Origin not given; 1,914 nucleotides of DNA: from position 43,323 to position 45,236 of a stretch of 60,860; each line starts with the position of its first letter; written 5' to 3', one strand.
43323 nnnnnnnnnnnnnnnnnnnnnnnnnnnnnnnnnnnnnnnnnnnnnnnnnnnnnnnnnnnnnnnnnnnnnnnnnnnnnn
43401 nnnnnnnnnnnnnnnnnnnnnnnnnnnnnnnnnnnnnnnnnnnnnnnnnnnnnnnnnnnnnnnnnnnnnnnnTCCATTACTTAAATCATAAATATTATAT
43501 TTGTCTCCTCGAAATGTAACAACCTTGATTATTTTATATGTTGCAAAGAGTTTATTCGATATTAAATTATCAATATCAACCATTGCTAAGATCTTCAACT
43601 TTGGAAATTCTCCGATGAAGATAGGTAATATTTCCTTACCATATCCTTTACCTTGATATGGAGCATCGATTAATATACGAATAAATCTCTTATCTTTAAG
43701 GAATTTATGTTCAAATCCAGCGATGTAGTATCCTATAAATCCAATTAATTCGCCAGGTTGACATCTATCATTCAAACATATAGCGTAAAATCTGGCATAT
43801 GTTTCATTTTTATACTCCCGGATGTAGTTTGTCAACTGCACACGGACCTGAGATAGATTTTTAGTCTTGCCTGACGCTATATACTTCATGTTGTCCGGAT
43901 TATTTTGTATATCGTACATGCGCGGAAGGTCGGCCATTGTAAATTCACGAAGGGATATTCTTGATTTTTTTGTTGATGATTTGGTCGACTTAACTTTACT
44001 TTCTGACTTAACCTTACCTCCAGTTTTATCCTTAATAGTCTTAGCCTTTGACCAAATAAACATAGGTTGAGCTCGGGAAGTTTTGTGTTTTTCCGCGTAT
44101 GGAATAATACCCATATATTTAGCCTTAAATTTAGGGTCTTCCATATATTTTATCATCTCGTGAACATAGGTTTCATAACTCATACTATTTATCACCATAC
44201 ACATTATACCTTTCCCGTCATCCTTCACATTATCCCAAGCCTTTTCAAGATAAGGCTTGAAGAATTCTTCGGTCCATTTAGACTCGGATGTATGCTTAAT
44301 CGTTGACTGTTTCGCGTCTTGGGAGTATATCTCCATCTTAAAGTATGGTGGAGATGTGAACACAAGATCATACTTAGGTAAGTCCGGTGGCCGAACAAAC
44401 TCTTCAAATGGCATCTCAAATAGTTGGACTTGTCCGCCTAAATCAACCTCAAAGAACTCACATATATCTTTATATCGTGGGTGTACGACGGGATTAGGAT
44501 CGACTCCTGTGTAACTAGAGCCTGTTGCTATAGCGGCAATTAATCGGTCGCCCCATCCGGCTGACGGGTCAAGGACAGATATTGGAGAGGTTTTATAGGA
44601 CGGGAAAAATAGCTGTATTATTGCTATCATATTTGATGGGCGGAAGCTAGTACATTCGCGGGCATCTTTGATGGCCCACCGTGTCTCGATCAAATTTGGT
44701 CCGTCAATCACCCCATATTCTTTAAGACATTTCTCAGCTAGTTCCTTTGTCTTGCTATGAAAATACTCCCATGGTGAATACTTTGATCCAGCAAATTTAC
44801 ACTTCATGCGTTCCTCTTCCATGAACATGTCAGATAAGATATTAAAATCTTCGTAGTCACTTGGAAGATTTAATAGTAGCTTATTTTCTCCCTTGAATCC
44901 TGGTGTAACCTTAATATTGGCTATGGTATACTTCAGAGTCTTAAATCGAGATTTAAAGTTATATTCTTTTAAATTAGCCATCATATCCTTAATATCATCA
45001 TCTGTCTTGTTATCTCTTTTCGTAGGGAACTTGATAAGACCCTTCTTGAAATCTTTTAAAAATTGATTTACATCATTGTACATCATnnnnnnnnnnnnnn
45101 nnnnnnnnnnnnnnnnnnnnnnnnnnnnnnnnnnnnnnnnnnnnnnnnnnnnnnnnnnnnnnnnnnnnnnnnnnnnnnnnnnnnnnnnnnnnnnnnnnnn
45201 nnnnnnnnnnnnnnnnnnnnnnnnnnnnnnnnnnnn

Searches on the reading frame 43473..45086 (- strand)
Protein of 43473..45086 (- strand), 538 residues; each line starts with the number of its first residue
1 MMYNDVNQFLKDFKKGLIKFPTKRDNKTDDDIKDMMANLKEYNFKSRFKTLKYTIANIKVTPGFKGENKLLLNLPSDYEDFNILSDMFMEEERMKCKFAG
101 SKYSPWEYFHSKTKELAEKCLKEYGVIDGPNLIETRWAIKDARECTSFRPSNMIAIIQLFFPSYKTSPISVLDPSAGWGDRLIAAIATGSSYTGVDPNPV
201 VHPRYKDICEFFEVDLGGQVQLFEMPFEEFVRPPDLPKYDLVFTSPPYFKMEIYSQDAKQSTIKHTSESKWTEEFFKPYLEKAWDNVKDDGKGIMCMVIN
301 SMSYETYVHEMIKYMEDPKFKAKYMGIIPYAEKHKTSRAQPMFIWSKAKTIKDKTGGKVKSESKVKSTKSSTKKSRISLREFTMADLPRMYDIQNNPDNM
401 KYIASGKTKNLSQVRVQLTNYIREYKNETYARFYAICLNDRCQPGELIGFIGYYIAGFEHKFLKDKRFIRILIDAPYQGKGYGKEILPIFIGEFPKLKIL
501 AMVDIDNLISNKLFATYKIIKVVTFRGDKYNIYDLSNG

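Call 13: search_protein_families(library=pfam, proteins=[window:43473-45086:-], max_evalue=0.001)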
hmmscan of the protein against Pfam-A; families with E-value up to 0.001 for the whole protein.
window:43473-45086:- (538 aa): 2 families
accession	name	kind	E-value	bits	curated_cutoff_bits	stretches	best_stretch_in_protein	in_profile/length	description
PF13302.13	Acetyltransf_3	-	6.9e-12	46.7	25.4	1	376-513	1-131/138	Acetyltransferase (GNAT) domain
PF00583.31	Acetyltransf_1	-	0.00012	22.8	20.7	1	429-497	31-91/116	Acetyltransferase (GNAT) family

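Call 57: find_related_loci(query=A3, collection=viral_contigs, flank=10000)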
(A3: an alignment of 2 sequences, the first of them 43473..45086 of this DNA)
Query A3 (538 aa) in viral_contigs; peptide patterns used: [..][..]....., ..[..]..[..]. (x = any residue, [..] = any of these).
286 stretches matched a pattern; 1 encode a relative of the query (tblastn E <= 1e-3); 1 distinct loci.
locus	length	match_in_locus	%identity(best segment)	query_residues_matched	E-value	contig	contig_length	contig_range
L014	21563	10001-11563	38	20-530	2e-88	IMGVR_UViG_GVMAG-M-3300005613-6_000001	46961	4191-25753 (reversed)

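Call 66: search_solved_structures(query=A3, max_evalue=1, show_alignments=2)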
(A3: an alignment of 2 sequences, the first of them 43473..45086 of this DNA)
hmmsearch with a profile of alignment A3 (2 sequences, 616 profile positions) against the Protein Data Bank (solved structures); distinct sequences matched with E-value up to 1: 9.
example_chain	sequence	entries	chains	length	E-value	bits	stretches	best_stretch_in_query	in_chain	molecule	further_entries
6d72_A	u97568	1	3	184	0.023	16.4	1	539-607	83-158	Spermidine N1-acetyltransferase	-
5wif_A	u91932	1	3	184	0.025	16.3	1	539-607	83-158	Spermidine N1-acetyltransferase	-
2fl4_A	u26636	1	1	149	0.05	15.3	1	539-598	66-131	spermine/spermidine acetyltransferase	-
9dsb_A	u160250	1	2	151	0.052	15.3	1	539-598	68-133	Spermine/spermidine acetyltransferase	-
3fbu_A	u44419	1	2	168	0.063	15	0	433-472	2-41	Acetyltransferase, GNAT family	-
4mbu_A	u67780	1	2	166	0.089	14.5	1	546-609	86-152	Similar to N-acetyltransferase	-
6wqb_A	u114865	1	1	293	0.22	13.2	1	513-598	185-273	N-terminal acetyltransferase, GNAT family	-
6wqc_A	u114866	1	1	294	0.22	13.2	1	513-598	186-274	N-terminal acetyltransferase, GNAT family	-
6nnx_A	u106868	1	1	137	0.43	12.2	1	294-368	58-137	Cellular retinoic acid-binding protein 2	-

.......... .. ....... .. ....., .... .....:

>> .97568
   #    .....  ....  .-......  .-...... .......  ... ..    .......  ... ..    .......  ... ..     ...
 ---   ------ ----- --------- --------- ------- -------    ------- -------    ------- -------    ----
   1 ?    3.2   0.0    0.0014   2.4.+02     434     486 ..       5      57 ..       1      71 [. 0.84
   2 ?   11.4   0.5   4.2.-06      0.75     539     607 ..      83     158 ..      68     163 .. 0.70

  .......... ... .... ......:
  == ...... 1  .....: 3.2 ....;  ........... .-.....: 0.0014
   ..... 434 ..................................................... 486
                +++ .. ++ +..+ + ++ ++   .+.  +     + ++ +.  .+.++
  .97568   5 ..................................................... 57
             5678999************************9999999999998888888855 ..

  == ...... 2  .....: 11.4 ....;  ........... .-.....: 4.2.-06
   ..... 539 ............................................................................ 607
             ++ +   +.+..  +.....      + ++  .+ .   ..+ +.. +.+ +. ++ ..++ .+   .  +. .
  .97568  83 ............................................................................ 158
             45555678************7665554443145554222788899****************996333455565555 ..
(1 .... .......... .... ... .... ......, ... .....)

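Call 67: search_protein_families(library=ncbifam, proteins=[window:43473-45086:-], max_evalue=0.1)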
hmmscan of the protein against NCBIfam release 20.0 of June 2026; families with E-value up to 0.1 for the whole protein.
window:43473-45086:- (538 aa): 2 families
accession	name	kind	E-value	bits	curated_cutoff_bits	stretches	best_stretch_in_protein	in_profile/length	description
TIGR01370.1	TIGR01370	hypoth_equivalog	0.037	13.1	181.25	1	272-335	246-306/315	MJ1477/TM1410 family putative glycoside hydrolase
NF047853.1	tRm6a37MtseTrmN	equivalog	0.091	12.5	350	0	237-306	113-175/244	tRNA(1)(Val) (adenine(37)-N(6))-methyltransferase TrmN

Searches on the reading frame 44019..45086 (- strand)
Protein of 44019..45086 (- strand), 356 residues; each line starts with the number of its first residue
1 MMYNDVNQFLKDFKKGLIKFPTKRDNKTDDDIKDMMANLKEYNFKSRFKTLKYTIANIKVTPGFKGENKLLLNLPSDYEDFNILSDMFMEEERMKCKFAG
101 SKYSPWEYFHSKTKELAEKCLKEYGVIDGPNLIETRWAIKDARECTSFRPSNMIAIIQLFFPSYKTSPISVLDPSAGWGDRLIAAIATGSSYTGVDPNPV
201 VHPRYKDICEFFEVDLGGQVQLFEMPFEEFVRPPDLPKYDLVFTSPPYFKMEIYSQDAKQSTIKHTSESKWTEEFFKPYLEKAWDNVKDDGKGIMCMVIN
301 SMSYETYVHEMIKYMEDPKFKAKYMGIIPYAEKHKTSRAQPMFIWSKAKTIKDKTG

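Call 77: predict_structure(alignment_id=A6)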
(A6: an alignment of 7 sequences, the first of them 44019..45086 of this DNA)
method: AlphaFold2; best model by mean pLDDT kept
length: 356 residues; sequences in the alignment: 7
mean_pLDDT: 75.9   pTM: 0.81
mean pLDDT of the five models: 75.9, 75.5, 65.2, 52.3, 49.6
residues with pLDDT >= 90: 98; 70-90: 150; 50-70: 57; < 50: 51
segments of 3 or more residues with pLDDT < 50: 47-78, 302-304, 333-337, 350-356
pLDDT, mean of each block of 10 residues (from residue 1): 85 93 89 90 58 31 32 47 85 78 86 92 90 77 67 84 90 87 94 88 92 91 89 90 73 51 68 83 90 81 61 78 69 50 70 36
secondary structure, 60 per line:
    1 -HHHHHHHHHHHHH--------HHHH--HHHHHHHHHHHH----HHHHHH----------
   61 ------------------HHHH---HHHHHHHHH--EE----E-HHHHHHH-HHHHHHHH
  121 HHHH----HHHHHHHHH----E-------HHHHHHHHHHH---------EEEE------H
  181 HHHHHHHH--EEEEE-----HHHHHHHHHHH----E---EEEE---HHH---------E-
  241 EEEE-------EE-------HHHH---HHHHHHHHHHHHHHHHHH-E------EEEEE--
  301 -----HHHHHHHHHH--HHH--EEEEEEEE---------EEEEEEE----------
elements in order: H2-14 H23-26 H29-40 H45-50 H79-82 H86-94 H105-111 H113-124 H129-137 H150-160 E170-173 H180-188 E191-195 H201-211 E220-223 E241-244 H261-264 H268-285 E294-298 H306-315 E323-330 E340-346

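Call 79: fold_search(model_id=the predicted structure, library=pdb)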
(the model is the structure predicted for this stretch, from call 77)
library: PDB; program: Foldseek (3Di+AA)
matches with E <= 10: 1664; with E <= 0.001: 512
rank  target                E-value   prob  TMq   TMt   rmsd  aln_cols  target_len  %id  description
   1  3e05_B                7.9e-07  1.00  0.35  0.60   5.0       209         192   12  CRYSTAL STRUCTURE OF Precorrin-6y C5,15-methyltransferase FROM Geobacter metallireducens GS-15 (released 2008-08-12)
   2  8h27_C                1.3e-06  1.00  0.35  0.69   4.9       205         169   12  Crystal structure of MnmM from S. aureus complexed with SAM (2.04 A) (released 2023-01-25)
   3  3e05_A                1.6e-06  1.00  0.35  0.61   4.9       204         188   13  CRYSTAL STRUCTURE OF Precorrin-6y C5,15-methyltransferase FROM Geobacter metallireducens GS-15 (released 2008-08-12)
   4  3e05_C                1.7e-06  1.00  0.33  0.56   5.4       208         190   13  CRYSTAL STRUCTURE OF Precorrin-6y C5,15-methyltransferase FROM Geobacter metallireducens GS-15 (released 2008-08-12)
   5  9ri2_A                1.8e-06  1.00  0.37  0.55   7.6       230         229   11  Crystal structure of bacillithiol methyltransferase NmbA from Chlorobaculum tepidum (released 2025-12-10)
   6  3e05_F                1.9e-06  1.00  0.34  0.59   4.9       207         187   14  CRYSTAL STRUCTURE OF Precorrin-6y C5,15-methyltransferase FROM Geobacter metallireducens GS-15 (released 2008-08-12)
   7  2igt_C                2.1e-06  1.00  0.37  0.41   6.0       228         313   13  Crystal Structure of the SAM Dependent Methyltransferase from Agrobacterium tumefaciens (released 2006-10-24)
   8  9ri2_B                2.2e-06  1.00  0.36  0.55   7.3       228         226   10  Crystal structure of bacillithiol methyltransferase NmbA from Chlorobaculum tepidum (released 2025-12-10)
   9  3e05_E                2.2e-06  1.00  0.32  0.56   5.9       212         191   12  CRYSTAL STRUCTURE OF Precorrin-6y C5,15-methyltransferase FROM Geobacter metallireducens GS-15 (released 2008-08-12)
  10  5e71                  2.4e-06  1.00  0.36  0.40   4.3       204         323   17  Crystal structure of the archaeal tRNA m2G/m22G10 methyltransferase (aTrm11) from Thermococcus kodakarensis (released 2016-07-06)
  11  6zxw_G                2.5e-06  1.00  0.38  0.42   4.7       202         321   15  Structure of Archaeoglobus fulgidus Trm11-Trm112 m2G10 tRNA methyltransferase complex bound to sinefungin (released 2020-09-23)
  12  8h26_A                2.8e-06  1.00  0.34  0.63   4.5       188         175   13  Crystal structure of MnmM from S. aureus complexed with SAH (1.50 A) (released 2023-01-18)
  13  2igt_B                2.8e-06  1.00  0.35  0.39   6.7       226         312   14  Crystal Structure of the SAM Dependent Methyltransferase from Agrobacterium tumefaciens (released 2006-10-24)
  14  8h27_B                3.0e-06  1.00  0.35  0.61   5.0       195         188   15  Crystal structure of MnmM from S. aureus complexed with SAM (2.04 A) (released 2023-01-25)
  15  8h1b_B                3.2e-06  1.00  0.35  0.59   5.0       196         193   14  Crystal structure of MnmM from S. aureus complexed with SAM and tRNA anti-codon stem loop (ASL) (1.55 A) (released 2023-01-25)
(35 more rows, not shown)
